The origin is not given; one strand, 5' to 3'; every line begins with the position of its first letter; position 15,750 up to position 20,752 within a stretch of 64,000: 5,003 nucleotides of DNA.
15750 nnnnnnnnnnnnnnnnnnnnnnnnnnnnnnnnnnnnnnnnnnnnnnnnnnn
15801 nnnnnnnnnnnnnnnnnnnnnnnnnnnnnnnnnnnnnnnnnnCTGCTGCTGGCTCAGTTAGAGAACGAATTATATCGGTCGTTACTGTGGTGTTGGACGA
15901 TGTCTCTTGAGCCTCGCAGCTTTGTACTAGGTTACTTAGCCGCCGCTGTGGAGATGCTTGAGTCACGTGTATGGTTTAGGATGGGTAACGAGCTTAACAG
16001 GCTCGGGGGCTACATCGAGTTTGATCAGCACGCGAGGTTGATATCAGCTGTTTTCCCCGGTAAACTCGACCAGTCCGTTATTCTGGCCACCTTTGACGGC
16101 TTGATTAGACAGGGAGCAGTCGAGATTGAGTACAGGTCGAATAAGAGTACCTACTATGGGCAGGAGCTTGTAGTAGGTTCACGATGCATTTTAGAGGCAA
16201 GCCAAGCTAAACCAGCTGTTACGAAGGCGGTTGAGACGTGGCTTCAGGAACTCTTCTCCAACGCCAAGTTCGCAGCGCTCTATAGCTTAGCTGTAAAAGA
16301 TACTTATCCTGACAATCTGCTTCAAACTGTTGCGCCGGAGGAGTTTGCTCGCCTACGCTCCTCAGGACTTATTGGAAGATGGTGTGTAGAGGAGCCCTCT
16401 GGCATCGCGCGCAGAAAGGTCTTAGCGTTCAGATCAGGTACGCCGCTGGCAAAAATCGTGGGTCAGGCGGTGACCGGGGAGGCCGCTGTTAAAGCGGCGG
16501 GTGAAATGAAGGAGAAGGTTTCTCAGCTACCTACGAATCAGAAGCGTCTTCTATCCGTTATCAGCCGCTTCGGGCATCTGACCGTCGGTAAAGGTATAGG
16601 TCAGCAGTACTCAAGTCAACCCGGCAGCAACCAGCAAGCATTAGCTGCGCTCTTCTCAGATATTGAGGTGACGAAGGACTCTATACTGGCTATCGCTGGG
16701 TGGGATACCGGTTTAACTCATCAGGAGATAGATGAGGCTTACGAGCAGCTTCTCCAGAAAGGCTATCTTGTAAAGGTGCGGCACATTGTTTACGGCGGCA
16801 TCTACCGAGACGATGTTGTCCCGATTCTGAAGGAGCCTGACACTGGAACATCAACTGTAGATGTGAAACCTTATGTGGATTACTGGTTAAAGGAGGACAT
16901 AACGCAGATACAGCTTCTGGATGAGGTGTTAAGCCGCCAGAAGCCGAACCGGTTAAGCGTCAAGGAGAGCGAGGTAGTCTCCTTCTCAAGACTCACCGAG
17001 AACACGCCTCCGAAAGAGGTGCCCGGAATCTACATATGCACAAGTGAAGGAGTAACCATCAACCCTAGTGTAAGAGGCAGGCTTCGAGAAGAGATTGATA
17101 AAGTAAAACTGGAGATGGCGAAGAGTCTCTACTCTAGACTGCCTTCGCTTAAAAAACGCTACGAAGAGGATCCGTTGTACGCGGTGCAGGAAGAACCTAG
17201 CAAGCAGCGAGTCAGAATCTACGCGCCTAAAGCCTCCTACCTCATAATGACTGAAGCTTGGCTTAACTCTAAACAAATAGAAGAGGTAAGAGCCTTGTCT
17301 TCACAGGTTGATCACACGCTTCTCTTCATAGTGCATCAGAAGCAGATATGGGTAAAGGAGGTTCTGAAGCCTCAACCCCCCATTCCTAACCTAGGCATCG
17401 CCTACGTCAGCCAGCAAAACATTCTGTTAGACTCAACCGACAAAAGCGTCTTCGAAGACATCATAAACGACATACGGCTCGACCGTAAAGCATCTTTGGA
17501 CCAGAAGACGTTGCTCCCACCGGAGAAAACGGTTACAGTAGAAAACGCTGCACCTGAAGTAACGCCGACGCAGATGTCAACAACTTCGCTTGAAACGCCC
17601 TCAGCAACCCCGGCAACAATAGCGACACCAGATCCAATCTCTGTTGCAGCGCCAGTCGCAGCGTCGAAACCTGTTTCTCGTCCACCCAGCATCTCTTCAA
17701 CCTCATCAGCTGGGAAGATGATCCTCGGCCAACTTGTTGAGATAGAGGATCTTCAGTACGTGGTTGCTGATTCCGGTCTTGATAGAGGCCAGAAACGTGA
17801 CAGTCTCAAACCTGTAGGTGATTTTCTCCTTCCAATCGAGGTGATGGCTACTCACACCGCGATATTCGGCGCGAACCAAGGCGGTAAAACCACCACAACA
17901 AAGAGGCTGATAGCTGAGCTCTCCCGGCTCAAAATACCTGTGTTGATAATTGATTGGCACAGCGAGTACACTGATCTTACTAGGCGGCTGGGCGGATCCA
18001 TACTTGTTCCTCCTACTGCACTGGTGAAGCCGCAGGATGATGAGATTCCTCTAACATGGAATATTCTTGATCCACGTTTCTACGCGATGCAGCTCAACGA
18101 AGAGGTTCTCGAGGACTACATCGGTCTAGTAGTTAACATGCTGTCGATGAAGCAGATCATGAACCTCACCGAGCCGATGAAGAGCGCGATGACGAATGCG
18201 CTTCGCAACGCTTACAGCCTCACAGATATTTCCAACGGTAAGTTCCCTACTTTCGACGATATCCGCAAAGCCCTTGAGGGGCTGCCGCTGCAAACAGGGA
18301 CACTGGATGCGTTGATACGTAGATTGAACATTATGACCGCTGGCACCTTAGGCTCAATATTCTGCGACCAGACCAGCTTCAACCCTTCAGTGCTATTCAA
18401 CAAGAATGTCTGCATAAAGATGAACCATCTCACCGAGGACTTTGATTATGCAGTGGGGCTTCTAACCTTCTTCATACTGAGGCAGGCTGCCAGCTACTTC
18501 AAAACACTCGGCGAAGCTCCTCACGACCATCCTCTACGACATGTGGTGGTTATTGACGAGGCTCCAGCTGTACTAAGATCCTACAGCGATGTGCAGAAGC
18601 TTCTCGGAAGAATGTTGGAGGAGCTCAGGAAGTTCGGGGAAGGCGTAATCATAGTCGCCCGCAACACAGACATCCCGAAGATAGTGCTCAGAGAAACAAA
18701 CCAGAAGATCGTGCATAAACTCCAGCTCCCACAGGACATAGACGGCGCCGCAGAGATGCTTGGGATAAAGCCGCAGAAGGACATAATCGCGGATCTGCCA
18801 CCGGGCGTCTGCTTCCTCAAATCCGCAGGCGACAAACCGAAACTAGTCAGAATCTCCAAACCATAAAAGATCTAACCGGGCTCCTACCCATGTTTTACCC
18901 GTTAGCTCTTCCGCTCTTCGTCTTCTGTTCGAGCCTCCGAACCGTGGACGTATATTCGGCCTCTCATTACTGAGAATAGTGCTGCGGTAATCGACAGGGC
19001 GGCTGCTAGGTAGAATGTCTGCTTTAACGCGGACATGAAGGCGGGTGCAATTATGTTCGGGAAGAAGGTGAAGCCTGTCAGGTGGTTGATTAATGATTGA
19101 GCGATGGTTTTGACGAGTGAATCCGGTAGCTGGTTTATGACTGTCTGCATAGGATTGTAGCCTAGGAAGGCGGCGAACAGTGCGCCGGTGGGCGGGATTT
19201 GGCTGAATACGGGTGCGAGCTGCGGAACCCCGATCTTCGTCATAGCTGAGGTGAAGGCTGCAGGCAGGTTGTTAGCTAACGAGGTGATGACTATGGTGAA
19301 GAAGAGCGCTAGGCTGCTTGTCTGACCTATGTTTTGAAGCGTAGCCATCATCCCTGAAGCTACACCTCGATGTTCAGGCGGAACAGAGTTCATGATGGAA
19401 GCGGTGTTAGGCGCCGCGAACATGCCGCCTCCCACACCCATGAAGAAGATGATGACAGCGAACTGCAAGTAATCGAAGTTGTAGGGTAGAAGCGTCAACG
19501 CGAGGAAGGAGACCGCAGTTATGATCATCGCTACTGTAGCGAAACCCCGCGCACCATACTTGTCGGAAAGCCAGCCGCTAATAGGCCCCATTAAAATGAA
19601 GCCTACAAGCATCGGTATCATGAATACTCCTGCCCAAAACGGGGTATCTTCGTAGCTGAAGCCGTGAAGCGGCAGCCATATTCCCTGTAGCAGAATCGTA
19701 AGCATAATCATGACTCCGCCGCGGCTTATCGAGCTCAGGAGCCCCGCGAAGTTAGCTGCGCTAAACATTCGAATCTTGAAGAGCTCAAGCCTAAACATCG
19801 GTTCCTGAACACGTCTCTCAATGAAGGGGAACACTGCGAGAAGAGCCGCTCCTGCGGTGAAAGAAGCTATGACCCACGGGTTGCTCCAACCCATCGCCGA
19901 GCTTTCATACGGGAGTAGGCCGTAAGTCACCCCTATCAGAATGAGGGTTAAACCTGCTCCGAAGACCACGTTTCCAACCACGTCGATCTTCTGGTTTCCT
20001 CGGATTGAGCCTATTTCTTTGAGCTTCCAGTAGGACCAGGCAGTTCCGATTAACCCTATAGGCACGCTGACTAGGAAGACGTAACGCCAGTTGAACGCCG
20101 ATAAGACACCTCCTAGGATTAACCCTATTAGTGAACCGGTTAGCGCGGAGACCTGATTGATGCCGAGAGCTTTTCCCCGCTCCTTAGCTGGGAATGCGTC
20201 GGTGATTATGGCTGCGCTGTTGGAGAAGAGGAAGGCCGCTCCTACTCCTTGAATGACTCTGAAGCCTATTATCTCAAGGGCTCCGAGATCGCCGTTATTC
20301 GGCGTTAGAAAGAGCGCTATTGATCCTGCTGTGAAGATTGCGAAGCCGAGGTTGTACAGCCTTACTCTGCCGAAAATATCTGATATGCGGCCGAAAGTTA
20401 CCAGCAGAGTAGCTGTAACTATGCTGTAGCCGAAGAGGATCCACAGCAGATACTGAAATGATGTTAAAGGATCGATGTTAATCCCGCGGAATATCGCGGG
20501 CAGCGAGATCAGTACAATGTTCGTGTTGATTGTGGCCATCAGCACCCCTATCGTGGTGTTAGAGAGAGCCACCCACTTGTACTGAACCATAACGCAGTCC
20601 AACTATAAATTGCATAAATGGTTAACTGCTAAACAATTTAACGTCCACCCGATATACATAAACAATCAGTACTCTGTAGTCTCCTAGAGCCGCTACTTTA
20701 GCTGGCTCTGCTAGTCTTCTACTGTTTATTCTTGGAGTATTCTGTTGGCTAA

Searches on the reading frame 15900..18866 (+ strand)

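Call 21: search_protein_families(library=pfam, proteins=[window:15900-18866:+], max_evalue=0.001)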
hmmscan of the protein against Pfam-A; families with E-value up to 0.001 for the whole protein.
window:15900-18866:+ (988 aa): 2 families
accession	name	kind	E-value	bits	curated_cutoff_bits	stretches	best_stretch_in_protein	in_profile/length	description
PF01935.23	DUF87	-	1.6e-12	48.4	23.2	1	648-794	21-143/220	Helicase HerA, central domain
PF13401.12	AAA_22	-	0.00029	21.6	27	0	651-693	6-50/130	AAA domain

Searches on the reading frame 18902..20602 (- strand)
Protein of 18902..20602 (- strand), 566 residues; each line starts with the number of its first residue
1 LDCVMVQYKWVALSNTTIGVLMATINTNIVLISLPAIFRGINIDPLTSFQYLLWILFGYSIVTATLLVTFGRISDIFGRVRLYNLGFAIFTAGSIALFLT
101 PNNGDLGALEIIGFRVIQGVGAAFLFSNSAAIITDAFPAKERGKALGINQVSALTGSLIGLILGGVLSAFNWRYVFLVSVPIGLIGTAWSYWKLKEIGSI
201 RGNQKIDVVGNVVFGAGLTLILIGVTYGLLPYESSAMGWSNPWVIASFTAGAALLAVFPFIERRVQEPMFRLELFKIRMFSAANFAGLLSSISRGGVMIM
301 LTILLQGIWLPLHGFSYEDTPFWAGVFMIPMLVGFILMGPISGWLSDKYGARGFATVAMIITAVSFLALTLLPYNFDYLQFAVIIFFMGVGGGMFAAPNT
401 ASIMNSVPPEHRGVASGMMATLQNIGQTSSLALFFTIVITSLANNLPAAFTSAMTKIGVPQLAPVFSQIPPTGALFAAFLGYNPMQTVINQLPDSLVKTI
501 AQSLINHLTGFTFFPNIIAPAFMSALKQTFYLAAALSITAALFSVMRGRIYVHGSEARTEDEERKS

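Call 21: search_protein_families(library=pfam, proteins=[window:18902-20602:-], max_evalue=0.001)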
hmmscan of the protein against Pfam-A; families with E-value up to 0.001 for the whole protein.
window:18902-20602:- (566 aa): 3 families
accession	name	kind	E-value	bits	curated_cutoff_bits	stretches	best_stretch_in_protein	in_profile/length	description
PF07690.21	MFS_1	-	3e-44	151.8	33.4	1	17-427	2-343/347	Major Facilitator Superfamily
PF00083.30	Sugar_tr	-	2.1e-05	24.1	22.3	1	53-190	49-188/452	Sugar (and other) transporter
PF03209.21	PUCC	-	4.8e-05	23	21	1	320-427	245-349/401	PUCC protein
